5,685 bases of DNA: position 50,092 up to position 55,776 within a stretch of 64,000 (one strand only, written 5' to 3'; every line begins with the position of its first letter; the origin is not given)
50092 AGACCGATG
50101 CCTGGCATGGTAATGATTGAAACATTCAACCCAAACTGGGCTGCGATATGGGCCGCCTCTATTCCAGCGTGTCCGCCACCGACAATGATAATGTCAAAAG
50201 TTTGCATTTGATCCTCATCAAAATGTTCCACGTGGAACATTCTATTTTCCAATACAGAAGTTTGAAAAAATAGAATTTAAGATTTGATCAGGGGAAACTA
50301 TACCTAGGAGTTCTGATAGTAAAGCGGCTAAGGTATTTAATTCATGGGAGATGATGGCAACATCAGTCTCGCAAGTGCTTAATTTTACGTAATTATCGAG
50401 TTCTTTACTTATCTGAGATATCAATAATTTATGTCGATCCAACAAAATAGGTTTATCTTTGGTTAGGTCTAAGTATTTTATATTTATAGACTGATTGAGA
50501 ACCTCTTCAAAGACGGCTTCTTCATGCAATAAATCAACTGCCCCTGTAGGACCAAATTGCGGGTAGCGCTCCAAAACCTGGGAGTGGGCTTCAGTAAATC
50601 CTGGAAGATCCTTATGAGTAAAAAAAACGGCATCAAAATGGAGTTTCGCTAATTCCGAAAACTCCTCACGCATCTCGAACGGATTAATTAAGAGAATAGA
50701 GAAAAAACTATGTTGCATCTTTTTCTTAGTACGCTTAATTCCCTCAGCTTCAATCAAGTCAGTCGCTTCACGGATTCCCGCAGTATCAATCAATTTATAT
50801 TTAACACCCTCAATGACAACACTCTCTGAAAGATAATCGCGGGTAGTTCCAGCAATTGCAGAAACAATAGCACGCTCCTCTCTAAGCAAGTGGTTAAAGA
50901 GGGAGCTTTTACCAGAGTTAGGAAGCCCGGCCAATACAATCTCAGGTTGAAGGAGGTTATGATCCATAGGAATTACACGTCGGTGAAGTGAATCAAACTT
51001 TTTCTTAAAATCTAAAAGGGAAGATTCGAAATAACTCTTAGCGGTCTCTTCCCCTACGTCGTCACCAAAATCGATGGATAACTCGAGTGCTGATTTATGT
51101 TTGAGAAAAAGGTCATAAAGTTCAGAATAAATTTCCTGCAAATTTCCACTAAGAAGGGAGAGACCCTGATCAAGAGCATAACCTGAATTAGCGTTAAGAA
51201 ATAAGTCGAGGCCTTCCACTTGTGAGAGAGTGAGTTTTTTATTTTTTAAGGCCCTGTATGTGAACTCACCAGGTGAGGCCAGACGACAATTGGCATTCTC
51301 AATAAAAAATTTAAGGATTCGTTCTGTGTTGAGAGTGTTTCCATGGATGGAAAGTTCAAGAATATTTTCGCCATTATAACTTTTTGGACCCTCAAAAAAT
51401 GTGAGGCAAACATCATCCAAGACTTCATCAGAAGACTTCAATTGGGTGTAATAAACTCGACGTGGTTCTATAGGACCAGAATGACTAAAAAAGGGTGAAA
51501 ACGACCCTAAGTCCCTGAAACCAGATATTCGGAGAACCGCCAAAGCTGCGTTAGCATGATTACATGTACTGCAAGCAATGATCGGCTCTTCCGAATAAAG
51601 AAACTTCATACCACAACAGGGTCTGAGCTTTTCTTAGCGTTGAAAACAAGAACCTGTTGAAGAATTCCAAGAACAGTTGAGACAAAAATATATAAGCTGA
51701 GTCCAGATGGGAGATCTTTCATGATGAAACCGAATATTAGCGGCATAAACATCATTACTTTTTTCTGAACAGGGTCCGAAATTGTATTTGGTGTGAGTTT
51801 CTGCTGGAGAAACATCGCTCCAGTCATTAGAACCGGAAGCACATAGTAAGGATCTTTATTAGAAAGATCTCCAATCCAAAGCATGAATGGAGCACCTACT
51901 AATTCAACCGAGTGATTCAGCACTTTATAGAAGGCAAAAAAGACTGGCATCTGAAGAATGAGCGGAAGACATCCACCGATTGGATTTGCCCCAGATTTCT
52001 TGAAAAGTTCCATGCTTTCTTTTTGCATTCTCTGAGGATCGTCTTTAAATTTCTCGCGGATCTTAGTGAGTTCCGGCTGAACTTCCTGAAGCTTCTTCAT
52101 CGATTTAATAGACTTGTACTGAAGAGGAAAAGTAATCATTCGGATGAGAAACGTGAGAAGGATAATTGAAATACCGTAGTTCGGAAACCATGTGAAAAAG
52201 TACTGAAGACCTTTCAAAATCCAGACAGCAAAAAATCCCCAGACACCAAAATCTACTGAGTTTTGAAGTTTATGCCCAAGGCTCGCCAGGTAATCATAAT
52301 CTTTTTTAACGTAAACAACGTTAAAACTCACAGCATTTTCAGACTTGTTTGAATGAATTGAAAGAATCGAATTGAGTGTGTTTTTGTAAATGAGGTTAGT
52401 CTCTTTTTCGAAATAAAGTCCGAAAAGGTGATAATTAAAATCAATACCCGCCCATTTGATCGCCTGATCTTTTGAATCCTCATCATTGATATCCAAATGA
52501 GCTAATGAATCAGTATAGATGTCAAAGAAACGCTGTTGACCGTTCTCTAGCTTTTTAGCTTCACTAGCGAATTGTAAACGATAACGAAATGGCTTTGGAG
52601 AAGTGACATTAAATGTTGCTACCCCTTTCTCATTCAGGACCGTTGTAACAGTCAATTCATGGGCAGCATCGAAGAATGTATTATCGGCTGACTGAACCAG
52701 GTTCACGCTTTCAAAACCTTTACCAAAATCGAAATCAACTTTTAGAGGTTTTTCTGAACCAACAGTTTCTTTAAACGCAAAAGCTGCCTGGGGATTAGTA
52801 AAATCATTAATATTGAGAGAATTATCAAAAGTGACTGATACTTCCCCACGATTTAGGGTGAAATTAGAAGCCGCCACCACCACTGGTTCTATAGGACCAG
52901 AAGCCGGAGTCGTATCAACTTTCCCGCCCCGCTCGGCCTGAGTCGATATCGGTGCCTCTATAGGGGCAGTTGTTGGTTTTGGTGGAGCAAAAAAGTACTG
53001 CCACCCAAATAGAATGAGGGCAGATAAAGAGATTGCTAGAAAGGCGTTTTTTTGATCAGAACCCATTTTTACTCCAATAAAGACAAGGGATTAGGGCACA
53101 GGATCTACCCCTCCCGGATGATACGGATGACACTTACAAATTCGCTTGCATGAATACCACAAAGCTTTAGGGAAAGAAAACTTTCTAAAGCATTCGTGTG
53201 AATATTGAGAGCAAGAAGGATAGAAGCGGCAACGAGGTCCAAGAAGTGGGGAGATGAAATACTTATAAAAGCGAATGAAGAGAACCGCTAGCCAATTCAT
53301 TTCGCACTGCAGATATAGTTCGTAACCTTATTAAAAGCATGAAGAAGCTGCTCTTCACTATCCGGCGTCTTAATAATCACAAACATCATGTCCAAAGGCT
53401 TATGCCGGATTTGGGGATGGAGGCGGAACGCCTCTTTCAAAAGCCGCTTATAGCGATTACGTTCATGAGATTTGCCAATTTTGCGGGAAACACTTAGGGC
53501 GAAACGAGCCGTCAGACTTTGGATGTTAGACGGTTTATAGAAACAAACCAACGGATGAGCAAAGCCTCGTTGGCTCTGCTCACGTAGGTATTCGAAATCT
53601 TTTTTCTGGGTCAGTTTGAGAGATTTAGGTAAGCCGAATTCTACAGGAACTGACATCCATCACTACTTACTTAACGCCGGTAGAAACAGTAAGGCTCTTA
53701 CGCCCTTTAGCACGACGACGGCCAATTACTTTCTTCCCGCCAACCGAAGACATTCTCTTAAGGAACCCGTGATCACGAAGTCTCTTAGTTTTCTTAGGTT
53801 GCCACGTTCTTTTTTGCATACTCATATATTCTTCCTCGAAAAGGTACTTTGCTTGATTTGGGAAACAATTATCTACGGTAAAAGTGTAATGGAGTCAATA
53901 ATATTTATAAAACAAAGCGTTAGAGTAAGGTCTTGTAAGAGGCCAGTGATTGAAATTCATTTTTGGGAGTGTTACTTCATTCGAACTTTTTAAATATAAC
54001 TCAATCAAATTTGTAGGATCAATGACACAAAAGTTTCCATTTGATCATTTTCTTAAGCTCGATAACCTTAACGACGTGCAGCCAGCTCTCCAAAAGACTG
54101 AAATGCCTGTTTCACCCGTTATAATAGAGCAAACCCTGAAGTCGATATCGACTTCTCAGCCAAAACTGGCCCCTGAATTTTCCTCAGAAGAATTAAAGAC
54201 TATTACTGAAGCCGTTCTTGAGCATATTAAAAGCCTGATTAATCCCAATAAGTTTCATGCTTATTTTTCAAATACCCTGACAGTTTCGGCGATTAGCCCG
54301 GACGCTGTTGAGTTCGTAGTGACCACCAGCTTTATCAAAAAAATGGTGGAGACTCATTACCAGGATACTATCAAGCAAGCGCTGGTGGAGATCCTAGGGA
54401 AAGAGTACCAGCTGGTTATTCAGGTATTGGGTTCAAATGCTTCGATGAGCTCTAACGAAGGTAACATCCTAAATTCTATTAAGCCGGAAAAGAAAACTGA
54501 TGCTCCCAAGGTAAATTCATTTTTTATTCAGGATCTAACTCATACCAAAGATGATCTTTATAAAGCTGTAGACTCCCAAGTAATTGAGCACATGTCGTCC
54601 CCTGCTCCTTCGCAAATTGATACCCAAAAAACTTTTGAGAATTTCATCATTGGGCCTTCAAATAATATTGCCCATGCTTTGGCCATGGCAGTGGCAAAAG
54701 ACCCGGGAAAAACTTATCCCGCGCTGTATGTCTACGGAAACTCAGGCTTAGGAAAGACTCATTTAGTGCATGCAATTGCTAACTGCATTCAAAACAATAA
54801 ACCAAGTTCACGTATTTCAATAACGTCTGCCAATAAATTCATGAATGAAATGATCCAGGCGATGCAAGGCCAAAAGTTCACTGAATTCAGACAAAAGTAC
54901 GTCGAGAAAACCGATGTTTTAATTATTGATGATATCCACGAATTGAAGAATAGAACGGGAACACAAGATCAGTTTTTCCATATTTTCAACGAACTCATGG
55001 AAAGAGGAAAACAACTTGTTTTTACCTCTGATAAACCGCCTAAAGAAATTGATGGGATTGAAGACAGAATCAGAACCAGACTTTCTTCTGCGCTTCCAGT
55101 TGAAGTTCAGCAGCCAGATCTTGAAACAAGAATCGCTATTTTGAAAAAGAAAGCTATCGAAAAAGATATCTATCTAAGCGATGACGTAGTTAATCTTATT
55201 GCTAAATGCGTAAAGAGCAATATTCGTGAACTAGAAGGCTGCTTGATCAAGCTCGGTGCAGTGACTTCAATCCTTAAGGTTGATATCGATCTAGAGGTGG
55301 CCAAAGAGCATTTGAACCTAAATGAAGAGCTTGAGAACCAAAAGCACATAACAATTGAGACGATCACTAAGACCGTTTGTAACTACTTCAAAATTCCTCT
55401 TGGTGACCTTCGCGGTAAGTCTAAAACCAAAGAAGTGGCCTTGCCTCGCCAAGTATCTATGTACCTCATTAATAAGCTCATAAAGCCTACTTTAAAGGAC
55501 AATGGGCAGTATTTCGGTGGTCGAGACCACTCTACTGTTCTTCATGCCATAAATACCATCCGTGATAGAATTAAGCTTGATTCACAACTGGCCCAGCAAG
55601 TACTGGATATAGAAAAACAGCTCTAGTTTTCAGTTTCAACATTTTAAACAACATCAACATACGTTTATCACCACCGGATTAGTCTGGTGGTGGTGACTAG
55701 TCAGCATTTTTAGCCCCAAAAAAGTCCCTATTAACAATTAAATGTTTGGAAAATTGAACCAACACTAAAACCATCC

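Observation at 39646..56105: Ori-proximal cluster of a 16-bp parS-like palindrome (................) that is not parS: candidate binding sites of an undescribed chromosome-organising factor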

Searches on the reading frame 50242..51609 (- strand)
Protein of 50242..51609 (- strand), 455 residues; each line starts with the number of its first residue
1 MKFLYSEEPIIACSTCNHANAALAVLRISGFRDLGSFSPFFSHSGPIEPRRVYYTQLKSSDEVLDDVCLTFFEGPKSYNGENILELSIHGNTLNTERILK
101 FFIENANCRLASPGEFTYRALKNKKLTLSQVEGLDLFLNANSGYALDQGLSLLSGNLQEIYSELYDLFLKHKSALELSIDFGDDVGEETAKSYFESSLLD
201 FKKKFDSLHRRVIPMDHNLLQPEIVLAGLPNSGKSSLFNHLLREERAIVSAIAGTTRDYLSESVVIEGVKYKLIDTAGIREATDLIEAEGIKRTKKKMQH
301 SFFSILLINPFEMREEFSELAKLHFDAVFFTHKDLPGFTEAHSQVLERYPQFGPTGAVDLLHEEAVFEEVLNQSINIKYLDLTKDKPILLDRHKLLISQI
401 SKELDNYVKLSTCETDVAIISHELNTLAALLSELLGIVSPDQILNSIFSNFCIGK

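Call 8: search_protein_families(library=pfam, proteins=[window:50242-51609:-])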
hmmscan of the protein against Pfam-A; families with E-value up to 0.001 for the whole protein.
window:50242-51609:- (455 aa): 5 families
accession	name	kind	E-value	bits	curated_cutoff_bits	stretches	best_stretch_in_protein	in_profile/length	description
PF10396.14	TrmE_N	-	2e-25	89.7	29.8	1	10-125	2-117/117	GTP-binding protein TrmE N-terminus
PF01926.29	MMR_HSR1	-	7.9e-19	68.3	21.9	1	223-320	1-96/113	50S ribosome-binding GTPase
PF12631.12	MnmE_helical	-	9.4e-16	59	40.1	1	128-452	1-211/211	MnmE helical domain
PF02421.24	FeoB_N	-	8.9e-07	29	27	1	223-293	2-71/156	Ferrous iron transport protein B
PF09439.16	SRPRB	-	0.00011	22.1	25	1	221-279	3-56/178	Signal recognition particle receptor beta subunit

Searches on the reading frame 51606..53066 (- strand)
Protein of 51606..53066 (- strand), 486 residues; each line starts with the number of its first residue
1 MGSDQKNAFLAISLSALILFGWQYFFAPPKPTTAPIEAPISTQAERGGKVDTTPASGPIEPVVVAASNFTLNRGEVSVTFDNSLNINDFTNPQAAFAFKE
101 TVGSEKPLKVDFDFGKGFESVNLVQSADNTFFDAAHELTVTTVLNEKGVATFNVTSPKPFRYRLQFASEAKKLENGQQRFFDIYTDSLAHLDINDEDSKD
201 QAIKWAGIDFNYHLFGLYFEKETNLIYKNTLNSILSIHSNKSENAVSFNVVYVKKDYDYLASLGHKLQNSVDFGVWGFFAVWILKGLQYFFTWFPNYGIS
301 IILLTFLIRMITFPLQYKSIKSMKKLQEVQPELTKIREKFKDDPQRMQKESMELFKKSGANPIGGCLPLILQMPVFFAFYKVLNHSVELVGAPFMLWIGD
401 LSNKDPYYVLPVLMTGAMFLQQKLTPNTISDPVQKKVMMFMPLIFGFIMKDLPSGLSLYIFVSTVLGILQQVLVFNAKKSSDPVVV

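Call 8: search_protein_families(library=pfam, proteins=[window:51606-53066:-])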
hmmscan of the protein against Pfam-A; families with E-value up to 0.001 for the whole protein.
window:51606-53066:- (486 aa): 1 family
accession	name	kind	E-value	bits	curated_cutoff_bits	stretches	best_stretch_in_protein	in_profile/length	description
PF02096.25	60KD_IMP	-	2e-59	200.7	35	1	297-474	1-161/163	60Kd inner membrane protein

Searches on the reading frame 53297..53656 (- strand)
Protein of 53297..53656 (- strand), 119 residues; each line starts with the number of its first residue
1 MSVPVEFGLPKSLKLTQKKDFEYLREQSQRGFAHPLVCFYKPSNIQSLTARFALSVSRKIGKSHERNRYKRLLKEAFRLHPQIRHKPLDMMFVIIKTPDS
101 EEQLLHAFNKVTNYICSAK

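Call 19: search_protein_families(library=pfam, proteins=[window:53297-53656:-], max_evalue=0.00001)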
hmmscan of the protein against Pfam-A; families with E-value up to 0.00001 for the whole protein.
window:53297-53656:- (119 aa): 1 family
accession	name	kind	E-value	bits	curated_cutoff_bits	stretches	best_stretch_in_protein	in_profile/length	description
PF00825.24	Ribonuclease_P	-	1e-17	64.5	22.3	1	9-108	1-101/109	Ribonuclease P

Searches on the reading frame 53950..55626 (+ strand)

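Call 8: search_protein_families(library=pfam, proteins=[window:53950-55626:+])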
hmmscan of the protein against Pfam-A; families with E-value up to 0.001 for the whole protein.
window:53950-55626:+ (558 aa): 11 families
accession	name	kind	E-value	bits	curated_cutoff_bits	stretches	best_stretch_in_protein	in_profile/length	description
PF00308.24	Bac_DnaA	-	7.7e-57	192.4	23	1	224-383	2-160/162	Bacterial DnaA ATPAse domain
PF08299.17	Bac_DnaA_C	-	4e-25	88.1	31.5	1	469-537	1-69/69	Bacterial dnaA protein helix-turn-helix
PF01695.23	IstB_IS21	-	2.5e-09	37.4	24.1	1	261-366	97-198/238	IstB-like ATP binding protein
PF00004.35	AAA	-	2.6e-09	38.1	21.2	1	260-355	2-97/131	ATPase family associated with various cellular activities (AAA)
PF11638.13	DnaA_N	-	9.7e-08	32.1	24.6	1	87-146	5-64/65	DnaA N-terminal domain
PF03969.22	AFG1_ATPase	-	6.3e-06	25.8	27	1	254-367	59-171/361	AFG1-like ATPase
PF13401.12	AAA_22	-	4.9e-05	24.1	27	1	258-353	7-113/130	AAA domain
PF13191.12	AAA_16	-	9.9e-05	23.3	32.6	0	249-280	17-48/167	AAA ATPase domain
PF05496.18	RuvB_N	-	0.00027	21.2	27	0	230-335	7-99/159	Holliday junction DNA helicase RuvB P-loop domain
PF00910.28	RNA_helicase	-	0.00034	21.5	21.5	0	259-350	1-75/105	RNA helicase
PF13173.12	AAA_14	-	0.00091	19.7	27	0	257-334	3-76/129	AAA domain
